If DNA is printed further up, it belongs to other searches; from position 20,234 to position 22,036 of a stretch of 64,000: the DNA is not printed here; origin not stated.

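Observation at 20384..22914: EndoQ-like PHP nuclease in a bacterium, co-oriented with a PRTase-domain protein and a four-helix-bundle protein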

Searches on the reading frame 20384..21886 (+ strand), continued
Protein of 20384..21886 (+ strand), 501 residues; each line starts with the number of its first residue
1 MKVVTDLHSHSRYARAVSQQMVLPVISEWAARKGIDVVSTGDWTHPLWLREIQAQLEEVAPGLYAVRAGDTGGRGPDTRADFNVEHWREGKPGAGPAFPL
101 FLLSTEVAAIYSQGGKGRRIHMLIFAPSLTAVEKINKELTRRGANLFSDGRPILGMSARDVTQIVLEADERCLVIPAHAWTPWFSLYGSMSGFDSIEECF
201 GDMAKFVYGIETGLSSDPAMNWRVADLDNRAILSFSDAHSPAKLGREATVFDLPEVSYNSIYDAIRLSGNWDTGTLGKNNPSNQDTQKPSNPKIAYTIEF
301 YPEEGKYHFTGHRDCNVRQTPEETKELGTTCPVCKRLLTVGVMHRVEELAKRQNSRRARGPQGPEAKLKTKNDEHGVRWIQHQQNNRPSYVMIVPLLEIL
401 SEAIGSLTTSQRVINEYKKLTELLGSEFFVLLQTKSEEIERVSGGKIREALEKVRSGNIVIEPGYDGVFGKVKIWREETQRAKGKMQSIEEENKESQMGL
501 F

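Call 20: search_protein_families(library=pfam, proteins=[L002:7519-7851:+, L008:3379-3795:+, L024:7382-8599:+, L038:5408-6055:+, L039:7245-7604:+, L036:7253-8638:+, L044:7293-8540:+, L007:7548-8105:+, L021:7408-7764:+, L030:1332-1682:+], max_evalue=0.01)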
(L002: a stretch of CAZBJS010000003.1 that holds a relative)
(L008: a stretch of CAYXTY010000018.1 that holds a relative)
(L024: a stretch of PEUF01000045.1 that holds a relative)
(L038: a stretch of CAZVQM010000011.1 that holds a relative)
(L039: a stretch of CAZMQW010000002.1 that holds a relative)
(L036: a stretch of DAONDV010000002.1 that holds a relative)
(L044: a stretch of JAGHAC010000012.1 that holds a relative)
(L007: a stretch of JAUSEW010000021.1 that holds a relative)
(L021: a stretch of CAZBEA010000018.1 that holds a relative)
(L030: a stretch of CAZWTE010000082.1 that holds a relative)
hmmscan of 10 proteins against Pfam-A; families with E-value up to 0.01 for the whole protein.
L002:7519-7851:+ (111 aa): 1 family
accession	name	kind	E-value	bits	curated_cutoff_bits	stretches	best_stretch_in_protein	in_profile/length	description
PF09685.15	DUF4870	-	0.0022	18.4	25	1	15-102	17-103/107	Domain of unknown function (DUF4870)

L008:3379-3795:+ (139 aa): 0 families

L024:7382-8599:+ (406 aa): 1 family
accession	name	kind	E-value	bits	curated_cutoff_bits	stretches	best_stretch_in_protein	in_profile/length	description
PF04932.20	Wzy_C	-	1.9e-09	37.9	31.7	1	226-353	2-144/149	O-Antigen ligase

L038:5408-6055:+ (216 aa): 3 families
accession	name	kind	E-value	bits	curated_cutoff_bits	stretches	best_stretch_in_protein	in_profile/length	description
PF07690.21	MFS_1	-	1.2e-23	84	33.4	1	20-208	4-187/347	Major Facilitator Superfamily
PF12832.13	MFS_1_like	-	1e-06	28.5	25.2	1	11-179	211-373/373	MFS_1 like family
PF05977.19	MFS_3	-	0.00099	18.1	27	1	65-196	61-191/524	Transmembrane secretion effector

L039:7245-7604:+ (120 aa): 1 family
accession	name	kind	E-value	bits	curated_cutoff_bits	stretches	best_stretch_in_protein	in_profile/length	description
PF04430.19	DUF498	-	1.9e-19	70.1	33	1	2-102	1-101/109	Protein of unknown function (DUF498/DUF598)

L036:7253-8638:+ (462 aa): 7 families
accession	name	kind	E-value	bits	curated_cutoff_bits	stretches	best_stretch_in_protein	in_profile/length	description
PF10996.14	Beta-Casp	-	3.8e-33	115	27.7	1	247-373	1-120/120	Beta-Casp domain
PF00753.33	Lactamase_B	-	7.4e-15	55.8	22.7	1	17-106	5-93/196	Metallo-beta-lactamase superfamily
PF16661.11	Lactamase_B_6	-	7.3e-13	48.8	27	1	26-166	5-151/193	Metallo-beta-lactamase superfamily domain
PF07521.17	RMMBL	-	3.3e-11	43.5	21.6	1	387-441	2-54/63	Zn-dependent metallo-hydrolase RNA specificity domain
PF12706.13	Lactamase_B_2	-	3.9e-07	30.3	27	1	30-92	3-67/200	Beta-lactamase superfamily domain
PF23023.1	Anti-Pycsar_Apyc1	-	0.0011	18.9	50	1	20-79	22-76/250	Anti-Pycsar protein Apyc1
PF13483.12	Lactamase_B_3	-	0.0049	17.3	24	0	16-75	5-55/160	Beta-lactamase superfamily domain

L044:7293-8540:+ (416 aa): 4 families
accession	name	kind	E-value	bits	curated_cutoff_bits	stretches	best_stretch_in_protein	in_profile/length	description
PF00091.31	Tubulin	-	1.1e-34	120.8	33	1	22-190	1-189/190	Tubulin/FtsZ family, GTPase domain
PF12327.13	FtsZ_C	-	1.8e-06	28.6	27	1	246-327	7-89/95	FtsZ family, C-terminal domain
PF13809.12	Tubulin_2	-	5.4e-06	26.3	27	0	26-73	3-52/356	Tubulin like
PF08650.15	DASH_Dad4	-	0.0029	18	29.8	1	264-318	2-55/71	DASH complex subunit Dad4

L007:7548-8105:+ (186 aa): 0 families

L021:7408-7764:+ (119 aa): 11 families
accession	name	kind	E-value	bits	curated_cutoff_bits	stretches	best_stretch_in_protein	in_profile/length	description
PF00085.26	Thioredoxin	-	7e-32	110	23.5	1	17-115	3-101/103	Thioredoxin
PF13905.12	Thioredoxin_8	-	4e-09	37.1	27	1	34-74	3-45/94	Thioredoxin-like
PF13098.12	Thioredoxin_2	-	1.2e-06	29.3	27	1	34-113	7-102/104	Thioredoxin-like domain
PF00578.27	AhpC-TSA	-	2e-05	25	26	1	32-80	25-75/124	AhpC/TSA family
PF13728.12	TraF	-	2.7e-05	24.5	23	1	39-105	136-213/224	F plasmid transfer operon protein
PF04756.19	OST3_OST6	-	3.2e-05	23.9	27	1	42-100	40-109/294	OST3 / OST6 family, transporter family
PF13192.12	Thioredoxin_3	-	7.4e-05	23.2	24.8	1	44-92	10-55/76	Thioredoxin domain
PF14595.12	Thioredoxin_9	-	0.00019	21.8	25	1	39-96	48-107/129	Thioredoxin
PF07449.17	HyaE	-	0.00071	20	22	1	53-111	49-108/108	Hydrogenase-1 expression protein HyaE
PF08534.16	Redoxin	-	0.0017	18.6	26.6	1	34-81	30-80/148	Redoxin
PF13899.12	Thioredoxin_7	-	0.0058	17.2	27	1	28-93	13-81/83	Thioredoxin-like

L030:1332-1682:+ (117 aa): 1 family
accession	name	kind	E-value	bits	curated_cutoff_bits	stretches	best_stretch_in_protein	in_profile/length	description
PF00459.30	Inositol_P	-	6e-14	52.6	27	1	56-116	205-266/271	Inositol monophosphatase family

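Call 21: find_encoding_contigs(protein=P0001, flank=10000, max_places=3)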
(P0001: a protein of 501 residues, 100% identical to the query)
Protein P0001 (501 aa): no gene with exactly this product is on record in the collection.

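Call 27: search_solved_structures(query=A1, max_evalue=0.001, show_alignments=1)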
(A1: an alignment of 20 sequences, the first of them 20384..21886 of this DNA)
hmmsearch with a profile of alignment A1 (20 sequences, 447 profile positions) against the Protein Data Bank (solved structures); distinct sequences matched with E-value up to 0.001: 3.
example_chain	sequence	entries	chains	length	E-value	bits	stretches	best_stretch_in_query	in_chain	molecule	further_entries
5zb8_A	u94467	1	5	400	3e-68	233.9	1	3-433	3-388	PfuEndoQ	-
7k30_A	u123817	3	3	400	2.2e-67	231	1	4-433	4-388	Endonuclease Q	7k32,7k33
7k31_A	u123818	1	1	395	2.6e-67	230.8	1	4-431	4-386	Endonuclease Q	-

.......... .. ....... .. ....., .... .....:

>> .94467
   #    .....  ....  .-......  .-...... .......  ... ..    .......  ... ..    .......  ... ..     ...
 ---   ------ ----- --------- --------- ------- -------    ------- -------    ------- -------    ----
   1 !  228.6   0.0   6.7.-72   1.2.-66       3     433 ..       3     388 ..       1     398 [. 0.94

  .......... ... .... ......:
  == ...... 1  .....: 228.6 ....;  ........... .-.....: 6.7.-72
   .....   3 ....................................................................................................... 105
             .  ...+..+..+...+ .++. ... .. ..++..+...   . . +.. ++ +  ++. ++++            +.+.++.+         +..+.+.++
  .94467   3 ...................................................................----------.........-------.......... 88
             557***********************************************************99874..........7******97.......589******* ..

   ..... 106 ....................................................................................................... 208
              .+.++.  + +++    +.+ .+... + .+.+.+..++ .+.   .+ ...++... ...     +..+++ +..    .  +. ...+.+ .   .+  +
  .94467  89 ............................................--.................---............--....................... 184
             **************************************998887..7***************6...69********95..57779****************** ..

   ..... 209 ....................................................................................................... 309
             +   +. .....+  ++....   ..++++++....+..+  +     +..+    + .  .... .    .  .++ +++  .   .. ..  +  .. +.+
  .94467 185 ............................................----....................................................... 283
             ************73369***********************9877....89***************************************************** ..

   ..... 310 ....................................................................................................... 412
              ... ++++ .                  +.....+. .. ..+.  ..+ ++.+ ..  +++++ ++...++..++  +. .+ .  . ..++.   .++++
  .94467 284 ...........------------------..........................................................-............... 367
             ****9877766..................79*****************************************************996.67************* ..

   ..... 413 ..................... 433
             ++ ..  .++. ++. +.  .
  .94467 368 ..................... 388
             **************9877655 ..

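Call 32: find_encoding_contigs(protein=P0003, flank=6000, max_places=2)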
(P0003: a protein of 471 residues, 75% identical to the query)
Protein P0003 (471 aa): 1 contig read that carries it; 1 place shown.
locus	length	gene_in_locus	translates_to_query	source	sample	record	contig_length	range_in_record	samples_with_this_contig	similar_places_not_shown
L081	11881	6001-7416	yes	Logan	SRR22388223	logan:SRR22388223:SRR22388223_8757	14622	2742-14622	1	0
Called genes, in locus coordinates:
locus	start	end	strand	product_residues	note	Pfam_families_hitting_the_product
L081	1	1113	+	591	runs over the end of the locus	PF04675:DNA_ligase_A_N, PF01068:DNA_ligase_A_M, PF01331:mRNA_cap_enzyme (faint), PF04679:DNA_ligase_A_C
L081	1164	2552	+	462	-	-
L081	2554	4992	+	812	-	PF00690:Cation_ATPase_N, PF00122:E1-E2_ATPase, PF00702:Hydrolase, PF13246:Cation_ATPase, PF00689:Cation_ATPase_C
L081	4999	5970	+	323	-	PF01699:Na_Ca_ex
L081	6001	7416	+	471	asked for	PF27218:MJ0043_C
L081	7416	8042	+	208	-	PF00156:Pribosyltran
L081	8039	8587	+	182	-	-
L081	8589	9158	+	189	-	PF01195:Pept_tRNA_hydro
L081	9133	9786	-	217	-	PF07690:MFS_1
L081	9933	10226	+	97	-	-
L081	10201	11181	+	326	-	PF02674:Colicin_V, PF00188:CAP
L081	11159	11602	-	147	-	-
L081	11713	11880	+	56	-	?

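Call 33: find_encoding_contigs(protein=P0002, flank=6000, max_places=2)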
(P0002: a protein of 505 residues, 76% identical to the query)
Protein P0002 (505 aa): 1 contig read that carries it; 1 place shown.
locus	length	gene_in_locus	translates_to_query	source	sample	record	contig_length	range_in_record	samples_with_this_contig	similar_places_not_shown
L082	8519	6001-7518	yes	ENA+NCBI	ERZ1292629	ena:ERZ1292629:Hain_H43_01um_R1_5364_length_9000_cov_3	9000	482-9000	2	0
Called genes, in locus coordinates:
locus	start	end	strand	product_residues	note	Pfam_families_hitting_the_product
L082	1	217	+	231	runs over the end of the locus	PF01256:Carb_kinase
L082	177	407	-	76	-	PF18898:DUF5654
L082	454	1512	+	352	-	PF02661:Fic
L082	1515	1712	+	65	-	-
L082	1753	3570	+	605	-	PF04675:DNA_ligase_A_N, PF01068:DNA_ligase_A_M, PF04679:DNA_ligase_A_C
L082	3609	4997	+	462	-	-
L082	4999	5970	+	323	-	PF01699:Na_Ca_ex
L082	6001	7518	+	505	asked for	PF27218:MJ0043_C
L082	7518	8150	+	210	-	PF00156:Pribosyltran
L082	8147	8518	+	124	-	PF01195:Pept_tRNA_hydro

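Call 37: search_protein_families(library=padloc, proteins=[window:20384-21886:+], max_evalue=0.01)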
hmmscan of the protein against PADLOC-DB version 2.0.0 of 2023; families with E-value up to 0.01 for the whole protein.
window:20384-21886:+ (501 aa): 0 families

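Call 60: search_protein_families(library=pfam, proteins=[L081:8039-8584:+], max_evalue=0.0001)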
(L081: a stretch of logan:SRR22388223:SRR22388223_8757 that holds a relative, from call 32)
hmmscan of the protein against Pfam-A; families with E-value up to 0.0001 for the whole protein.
L081:8039-8584:+ (182 aa): 0 families

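Call 63: predict_structure(alignment_id=A1)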
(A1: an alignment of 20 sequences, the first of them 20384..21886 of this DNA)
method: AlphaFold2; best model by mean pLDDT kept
length: 501 residues; sequences in the alignment: 20
mean_pLDDT: 76.0   pTM: 0.80
mean pLDDT of the five models: 76.0, 75.2, 74.6, 72.7, 72.1
residues with pLDDT >= 90: 189; 70-90: 163; 50-70: 55; < 50: 94
segments of 3 or more residues with pLDDT < 50: 72-96, 181-191, 271-289, 353-366, 478-501
pLDDT, mean of each block of 10 residues (from residue 1): 92 90 93 93 94 93 83 40 37 55 93 75 95 97 80 85 97 84 39 71 89 67 58 88 90 91 83 35 37 87 66 88 86 87 69 39 53 89 75 90 90 94 91 93 95 89 78 65 28 28 24
secondary structure, 60 per line:
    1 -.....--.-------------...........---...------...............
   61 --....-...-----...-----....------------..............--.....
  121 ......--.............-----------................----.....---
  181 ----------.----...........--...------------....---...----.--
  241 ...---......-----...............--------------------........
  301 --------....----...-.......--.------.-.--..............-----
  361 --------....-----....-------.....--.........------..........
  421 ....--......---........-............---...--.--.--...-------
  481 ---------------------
elements in order: E2-6 H23-33 E37-39 H46-55 E56-60 E63-66 H84-87 E100-113 E116-126 H129-141 E153-157 H158-168 E173-177 H196-206 E209-211 H224-227 E231-233 E247-252 H258-272 E293-300 E309-312 E317-319 H321-327 H342-355 E369-372 E378-381 E389-393 H396-404 H411-424 H427-432 H436-443 H445-456 E460-462 E471-473
